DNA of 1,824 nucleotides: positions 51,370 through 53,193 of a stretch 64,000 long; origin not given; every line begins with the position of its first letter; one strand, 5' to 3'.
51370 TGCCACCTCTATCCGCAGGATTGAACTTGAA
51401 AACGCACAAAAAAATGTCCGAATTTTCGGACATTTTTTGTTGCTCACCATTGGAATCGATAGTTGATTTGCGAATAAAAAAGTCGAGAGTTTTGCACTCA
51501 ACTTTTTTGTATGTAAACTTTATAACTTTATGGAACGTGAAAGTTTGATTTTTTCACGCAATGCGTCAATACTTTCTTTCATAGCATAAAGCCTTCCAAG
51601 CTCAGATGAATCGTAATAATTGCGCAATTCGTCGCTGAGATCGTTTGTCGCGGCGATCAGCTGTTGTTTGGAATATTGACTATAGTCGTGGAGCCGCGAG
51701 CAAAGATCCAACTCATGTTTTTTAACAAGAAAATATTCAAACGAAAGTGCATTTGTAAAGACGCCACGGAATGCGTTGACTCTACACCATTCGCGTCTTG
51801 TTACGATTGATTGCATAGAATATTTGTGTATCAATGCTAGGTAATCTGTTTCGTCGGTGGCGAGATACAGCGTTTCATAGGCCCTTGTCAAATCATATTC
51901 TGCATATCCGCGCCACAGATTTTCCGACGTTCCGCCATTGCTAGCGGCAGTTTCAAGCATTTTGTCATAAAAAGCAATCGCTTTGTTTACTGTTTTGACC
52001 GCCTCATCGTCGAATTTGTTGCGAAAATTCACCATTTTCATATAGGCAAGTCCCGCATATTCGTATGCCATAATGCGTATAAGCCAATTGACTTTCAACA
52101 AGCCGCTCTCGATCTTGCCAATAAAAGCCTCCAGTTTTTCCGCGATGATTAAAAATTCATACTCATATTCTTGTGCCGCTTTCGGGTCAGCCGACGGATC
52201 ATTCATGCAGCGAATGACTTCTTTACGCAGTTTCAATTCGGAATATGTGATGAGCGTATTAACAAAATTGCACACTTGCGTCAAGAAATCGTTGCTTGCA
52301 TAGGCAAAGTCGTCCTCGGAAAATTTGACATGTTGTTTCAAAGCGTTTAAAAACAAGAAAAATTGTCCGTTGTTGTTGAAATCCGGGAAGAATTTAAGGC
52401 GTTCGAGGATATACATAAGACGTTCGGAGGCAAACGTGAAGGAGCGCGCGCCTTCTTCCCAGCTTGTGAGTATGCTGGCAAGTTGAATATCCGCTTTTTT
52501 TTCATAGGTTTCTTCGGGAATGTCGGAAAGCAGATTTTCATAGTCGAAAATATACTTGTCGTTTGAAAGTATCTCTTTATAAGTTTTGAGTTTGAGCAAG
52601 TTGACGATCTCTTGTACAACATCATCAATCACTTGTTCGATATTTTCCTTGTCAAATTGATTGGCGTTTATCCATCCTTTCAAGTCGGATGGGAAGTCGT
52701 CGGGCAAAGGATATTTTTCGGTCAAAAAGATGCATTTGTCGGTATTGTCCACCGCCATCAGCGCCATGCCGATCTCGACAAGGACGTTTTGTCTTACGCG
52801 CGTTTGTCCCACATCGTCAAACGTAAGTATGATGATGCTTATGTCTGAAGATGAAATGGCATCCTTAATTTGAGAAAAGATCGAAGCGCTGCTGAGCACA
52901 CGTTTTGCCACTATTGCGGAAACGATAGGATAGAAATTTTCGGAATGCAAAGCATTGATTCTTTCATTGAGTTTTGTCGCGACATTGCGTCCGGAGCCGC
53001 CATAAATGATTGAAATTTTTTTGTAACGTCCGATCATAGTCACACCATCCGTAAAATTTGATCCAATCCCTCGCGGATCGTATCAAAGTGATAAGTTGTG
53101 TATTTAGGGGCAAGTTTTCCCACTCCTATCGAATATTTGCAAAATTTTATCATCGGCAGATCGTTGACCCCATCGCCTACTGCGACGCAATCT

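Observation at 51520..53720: Translationally coupled HAD phosphatase + TIR-like/helical-domain protein: candidate undescribed defence (or nucleotide-depletion) module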

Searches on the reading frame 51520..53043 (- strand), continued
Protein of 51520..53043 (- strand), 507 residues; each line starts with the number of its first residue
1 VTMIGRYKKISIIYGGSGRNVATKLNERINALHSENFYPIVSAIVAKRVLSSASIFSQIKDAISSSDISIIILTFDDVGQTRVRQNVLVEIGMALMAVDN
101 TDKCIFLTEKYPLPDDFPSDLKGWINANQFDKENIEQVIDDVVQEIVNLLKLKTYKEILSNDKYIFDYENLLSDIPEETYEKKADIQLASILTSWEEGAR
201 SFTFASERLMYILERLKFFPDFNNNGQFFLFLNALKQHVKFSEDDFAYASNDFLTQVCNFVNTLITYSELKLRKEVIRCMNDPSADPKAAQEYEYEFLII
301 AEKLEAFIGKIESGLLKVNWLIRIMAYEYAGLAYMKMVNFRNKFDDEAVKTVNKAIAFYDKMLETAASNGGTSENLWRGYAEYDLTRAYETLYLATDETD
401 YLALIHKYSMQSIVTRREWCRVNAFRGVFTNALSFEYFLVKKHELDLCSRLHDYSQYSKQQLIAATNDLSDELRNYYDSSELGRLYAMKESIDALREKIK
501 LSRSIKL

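Call 82: search_protein_families(library=phrogs, proteins=[window:51523-53037:-], max_evalue=0.01)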
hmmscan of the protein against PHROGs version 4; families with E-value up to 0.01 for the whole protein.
window:51523-53037:- (505 aa): 0 families

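Call 84: search_protein_families(library=pfam, proteins=[L001:4212-6029:-, L002:4554-6554:-, L002:9801-12356:-, L003:5464-8103:+, L003:4681-5334:-, L004:563-3316:-, L004:6568-8799:-, L005:4871-6181:+, L005:10404-11546:-, L005:12083-13777:-], max_evalue=0.00001)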
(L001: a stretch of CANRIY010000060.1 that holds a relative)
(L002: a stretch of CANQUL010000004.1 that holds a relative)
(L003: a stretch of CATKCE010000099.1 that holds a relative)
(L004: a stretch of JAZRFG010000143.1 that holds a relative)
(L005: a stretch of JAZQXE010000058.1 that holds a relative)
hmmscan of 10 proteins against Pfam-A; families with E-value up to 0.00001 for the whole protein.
L001:4212-6029:- (605 aa): 3 families
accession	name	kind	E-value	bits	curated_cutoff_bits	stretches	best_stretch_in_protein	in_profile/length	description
PF13245.12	AAA_19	-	1.1e-12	48.7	25.1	1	15-158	1-131/134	AAA domain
PF00580.27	UvrD-helicase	-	4e-08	33.7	23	1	114-158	211-253/271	UvrD/REP helicase N-terminal domain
PF13604.12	AAA_30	-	3.2e-06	27.5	27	1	11-155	2-127/191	AAA domain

L002:4554-6554:- (666 aa): 0 families

L002:9801-12356:- (851 aa): 0 families

L003:5464-8103:+ (879 aa): 3 families
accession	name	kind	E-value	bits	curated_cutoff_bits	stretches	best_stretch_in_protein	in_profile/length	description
PF00476.26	DNA_pol_A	-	2.1e-153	511.2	34.3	1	506-876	3-380/381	DNA polymerase family A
PF02739.22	5_3_exonuc_N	-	8.8e-56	188.6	34.3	1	32-195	1-164/164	5'-3' exonuclease, N-terminal resolvase-like domain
PF01367.25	5_3_exonuc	-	1.1e-28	99.9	40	1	197-286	2-91/97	5'-3' exonuclease, C-terminal SAM fold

L003:4681-5334:- (217 aa): 2 families
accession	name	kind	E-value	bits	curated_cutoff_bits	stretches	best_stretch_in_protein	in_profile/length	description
PF01569.27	PAP2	-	2.4e-25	89.2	27.2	1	48-162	4-122/130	PAP2 superfamily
PF14378.12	PAP2_3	-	3.5e-09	37.2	27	1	92-159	119-189/190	PAP2 superfamily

L004:563-3316:- (917 aa): 0 families

L004:6568-8799:- (743 aa): 0 families

L005:4871-6181:+ (436 aa): 0 families

L005:10404-11546:- (380 aa): 1 family
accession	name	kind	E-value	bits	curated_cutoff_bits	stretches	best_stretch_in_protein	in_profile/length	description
PF11187.14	Mbeg1-like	-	4.2e-71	239.4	21.1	1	87-309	2-223/224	Mbeg1-like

L005:12083-13777:- (564 aa): 3 families
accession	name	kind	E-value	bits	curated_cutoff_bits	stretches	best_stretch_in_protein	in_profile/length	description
PF02310.24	B12-binding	-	4.5e-20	72.1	32.1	1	9-123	7-120/121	B12 binding domain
PF04055.27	Radical_SAM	-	2.2e-16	60.9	29.5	1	178-341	1-161/166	Radical SAM superfamily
PF13311.11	DUF4080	-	3.9e-12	47.2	22.9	1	374-509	3-143/188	Protein of unknown function (DUF4080)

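Call 92: search_protein_families(library=padloc, proteins=[L006:5519-7978:+, L006:9531-12143:+, L006:3324-5522:+, L008:5155-7923:+, L008:4022-5155:+, L009:3360-7982:+, L029:4326-7880:+, L015:5922-8042:+, L003:2508-4679:+, L045:6161-11104:+], max_evalue=0.0001)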
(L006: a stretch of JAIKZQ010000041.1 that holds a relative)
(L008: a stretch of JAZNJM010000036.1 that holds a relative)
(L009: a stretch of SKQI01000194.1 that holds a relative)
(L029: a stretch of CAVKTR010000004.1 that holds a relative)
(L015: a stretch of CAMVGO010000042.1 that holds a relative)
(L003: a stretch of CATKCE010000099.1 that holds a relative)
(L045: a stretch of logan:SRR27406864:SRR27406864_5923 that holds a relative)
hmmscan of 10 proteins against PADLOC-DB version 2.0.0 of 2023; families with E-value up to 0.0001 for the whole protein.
L006:5519-7978:+ (819 aa): 4 families
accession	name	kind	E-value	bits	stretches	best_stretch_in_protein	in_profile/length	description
PDLC00420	ThsB1|ThsB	-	1.4e-08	32.3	1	15-93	4-87/319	TIR-like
PDLC00419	ThsB1|ThsB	-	1.2e-06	26.4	1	12-92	27-112/165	TIR-like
PDLC02012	SAVED5--SAVED_TIR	-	3.7e-06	24.3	1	14-92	15-95/404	-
PDLC02403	Aga_TIR-PNTD1-PNTD2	-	2.1e-05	21.8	1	14-93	4-86/443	Class I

L006:9531-12143:+ (870 aa): 1 family
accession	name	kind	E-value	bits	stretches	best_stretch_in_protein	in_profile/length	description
PDLC00420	ThsB1|ThsB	-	6.7e-05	20.2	0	166-246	3-82/319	TIR-like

L006:3324-5522:+ (732 aa): 7 families
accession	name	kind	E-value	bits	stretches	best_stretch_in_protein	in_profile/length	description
PDLC02421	Aga_TIR-PNTD1-PNTD2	-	3.2e-08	31.1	1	11-93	4-89/430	Class I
PDLC00420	ThsB1|ThsB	-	5e-08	30.5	1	13-97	4-93/319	TIR-like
PDLC02012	SAVED5--SAVED_TIR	-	3.1e-07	27.8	1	13-118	16-123/404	-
PDLC05062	PDC-S66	-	2.4e-06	25.2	1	13-75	151-215/282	-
PDLC00419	ThsB1|ThsB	-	1.7e-05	22.7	1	10-91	27-113/165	TIR-like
PDLC00434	ThsB1|ThsB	-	2.6e-05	21.5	1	10-97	138-227/396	TIR-like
PDLC02403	Aga_TIR-PNTD1-PNTD2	-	5.9e-05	20.3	1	12-92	4-87/443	Class I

L008:5155-7923:+ (922 aa): 22 families
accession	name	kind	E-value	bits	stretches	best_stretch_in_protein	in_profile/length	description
PDLC03859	LmuB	-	8.1e-20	69.5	1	27-456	23-486/611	-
PDLC03865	LmuB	-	4.8e-16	56.2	2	195-749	244-798/1007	-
PDLC04135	mad3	-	1.2e-15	56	1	643-919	143-349/374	mads_3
PDLC02668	DndD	-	6e-13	46.6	1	5-94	5-108/659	DndD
PDLC02740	PbeC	-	1.1e-08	32.4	1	5-59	5-59/648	PbeC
PDLC02756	PbeC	-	1.6e-08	32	1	5-56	5-59/643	PbeC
PDLC02747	PbeC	-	2.9e-08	31.1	1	5-95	5-98/632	PbeC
PDLC02750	PbeC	-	3.3e-08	30.5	1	8-115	8-117/629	PbeC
PDLC03868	LmuB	-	5e-08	29.7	0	29-56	29-56/1035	-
PDLC02714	PbeC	-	8.2e-08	29.5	1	3-111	3-115/651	PbeC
PDLC02739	PbeC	-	8.7e-08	29.3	1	1-275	1-279/644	PbeC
PDLC02731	PbeC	-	1e-07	29.2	1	4-57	4-60/645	PbeC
PDLC02709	PbeC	-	1.9e-07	28.1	1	1-99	1-100/661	PbeC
PDLC03863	LmuB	-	9e-07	25.9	1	28-102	24-85/610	-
PDLC00519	JetC1|JetC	-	9.2e-07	25.4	1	31-57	26-52/1097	DUF3584 domain; MukB-like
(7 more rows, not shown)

L008:4022-5155:+ (377 aa): 2 families
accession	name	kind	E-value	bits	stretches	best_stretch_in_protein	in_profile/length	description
PDLC00736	Effector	-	1.4e-09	35.4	1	2-86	4-86/561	Endonuclease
PDLC04908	PDC-S10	-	1.8e-05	22.1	0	36-86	26-72/223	-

L009:3360-7982:+ (1540 aa): 0 families

L029:4326-7880:+ (1184 aa): 0 families

L015:5922-8042:+ (706 aa): 0 families

L003:2508-4679:+ (723 aa): 0 families

L045:6161-11104:+ (1647 aa): 0 families

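Call 93: search_dna_similar(query=window:51523-53037:-, collection=phages, mode=protein, max_rows=10, max_evalue=0.001)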
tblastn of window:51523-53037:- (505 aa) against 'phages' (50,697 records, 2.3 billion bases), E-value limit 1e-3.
No match.

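Call 94: search_dna_similar(query=window:51523-53037:-, collection=plasmids, mode=protein, max_rows=10, max_evalue=0.001)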
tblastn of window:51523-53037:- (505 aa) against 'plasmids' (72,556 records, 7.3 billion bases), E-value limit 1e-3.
No match.

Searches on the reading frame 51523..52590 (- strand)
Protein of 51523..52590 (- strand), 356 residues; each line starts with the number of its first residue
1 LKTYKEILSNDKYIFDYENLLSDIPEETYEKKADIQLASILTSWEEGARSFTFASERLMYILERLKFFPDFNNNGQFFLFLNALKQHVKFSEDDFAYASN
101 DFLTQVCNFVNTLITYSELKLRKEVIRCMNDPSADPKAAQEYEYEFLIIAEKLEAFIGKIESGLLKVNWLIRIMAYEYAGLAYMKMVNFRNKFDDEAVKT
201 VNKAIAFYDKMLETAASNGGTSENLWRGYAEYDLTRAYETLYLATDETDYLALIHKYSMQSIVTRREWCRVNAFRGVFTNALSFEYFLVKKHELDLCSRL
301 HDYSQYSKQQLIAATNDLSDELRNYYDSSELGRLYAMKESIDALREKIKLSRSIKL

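Call 71: search_protein_representatives(alignment_id=A2)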
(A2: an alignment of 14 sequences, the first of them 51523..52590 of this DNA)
Query: 14 sequences, 353 profile positions. Proteins with E-value up to 0.001 (for the whole library): 140; up to 1e-10: 97; up to 1e-30: 46. The best 140 are listed.
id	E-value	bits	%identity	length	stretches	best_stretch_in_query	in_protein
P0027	7.8e-134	462.5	-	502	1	1-350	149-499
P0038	6.9e-126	436.3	-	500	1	2-351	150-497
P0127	8.3e-108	376.9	-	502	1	2-349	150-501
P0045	2.8e-106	371.8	-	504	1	5-352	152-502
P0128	8.6e-102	357.1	-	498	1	1-351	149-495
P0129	5.0e-96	338.1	-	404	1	2-347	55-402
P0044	1.7e-89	316.6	-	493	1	2-348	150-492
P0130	2.3e-86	306.3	-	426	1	2-349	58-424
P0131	1.7e-79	283.7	-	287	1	68-349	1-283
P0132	1.1e-76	274.5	-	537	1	2-352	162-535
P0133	1.1e-75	271.2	-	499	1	2-349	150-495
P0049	1.6e-73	264.1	-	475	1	7-345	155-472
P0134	2.7e-71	256.8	-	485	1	2-346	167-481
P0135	5.1e-71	255.8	-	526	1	2-350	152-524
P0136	6.4e-70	252.2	-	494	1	2-351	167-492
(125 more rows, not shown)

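Call 73: search_protein_families(library=pfam, alignment_id=A3, max_evalue=0.001)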
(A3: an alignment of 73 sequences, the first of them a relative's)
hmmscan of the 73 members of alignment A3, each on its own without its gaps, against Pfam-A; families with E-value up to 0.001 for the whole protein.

A. member 1, P0134 (485 aa): 6 families
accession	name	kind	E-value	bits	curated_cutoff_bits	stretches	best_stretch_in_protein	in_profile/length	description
PF10137.14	CAP12-PCTIR_TIR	-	1.6e-13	51.1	24.7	1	38-133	25-117/119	CAP12/Pycsar effector protein, TIR domain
PF13424.12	TPR_12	-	1.4e-08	35.2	30.1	1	335-403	8-76/77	Tetratricopeptide repeat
PF07719.23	TPR_2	-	9e-07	29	27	0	375-402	4-31/34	Tetratricopeptide repeat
PF13181.12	TPR_8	-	1.2e-06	28.7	25.7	1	375-402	4-31/34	Tetratricopeptide repeat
PF00515.34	TPR_1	-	2.9e-05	24.1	27.8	0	376-402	5-31/34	Tetratricopeptide repeat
PF13374.12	TPR_10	-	0.00045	20.6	27.5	0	377-402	7-32/42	Tetratricopeptide repeat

B. families by the number of members that match (of 73 scanned): 9 families
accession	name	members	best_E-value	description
PF10137.14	CAP12-PCTIR_TIR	58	6.1e-26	CAP12/Pycsar effector protein, TIR domain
PF13424.12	TPR_12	5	1.4e-08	Tetratricopeptide repeat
PF13181.12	TPR_8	4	1.2e-06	Tetratricopeptide repeat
PF07719.23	TPR_2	3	9e-07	Tetratricopeptide repeat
PF00515.34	TPR_1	3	9.8e-06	Tetratricopeptide repeat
PF13374.12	TPR_10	3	0.00021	Tetratricopeptide repeat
PF13676.11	TIR_2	1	4.5e-06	TIR domain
PF17874.7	TPR_MalT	1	8.2e-05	MalT-like TPR region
PF00486.34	Trans_reg_C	1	0.00085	Transcriptional regulatory protein, C terminal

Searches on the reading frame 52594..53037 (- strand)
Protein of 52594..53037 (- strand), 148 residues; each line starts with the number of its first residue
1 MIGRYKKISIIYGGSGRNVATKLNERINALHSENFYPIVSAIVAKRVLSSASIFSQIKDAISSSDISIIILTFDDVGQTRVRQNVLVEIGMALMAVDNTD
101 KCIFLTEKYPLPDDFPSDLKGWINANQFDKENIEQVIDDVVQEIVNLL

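Call 101: find_homologous_proteins(query=window:52594-53037:-, max_evalue=0.001)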
Query window:52594-53037:- (148 aa): 5 proteins with E <= 0.001 among 38 candidates.
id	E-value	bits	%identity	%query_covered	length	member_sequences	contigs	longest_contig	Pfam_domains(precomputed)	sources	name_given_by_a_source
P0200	3.4e-36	142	57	89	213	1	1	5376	PF10137.15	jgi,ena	-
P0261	7.0e-36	141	51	92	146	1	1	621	PF10137.15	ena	-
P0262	4.5e-31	126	47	100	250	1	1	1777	PF10137.15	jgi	jgi:hypothetical protein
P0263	2.6e-16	78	49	59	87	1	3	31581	-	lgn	-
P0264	5.3e-13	67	52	59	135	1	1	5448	PF10137.15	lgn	-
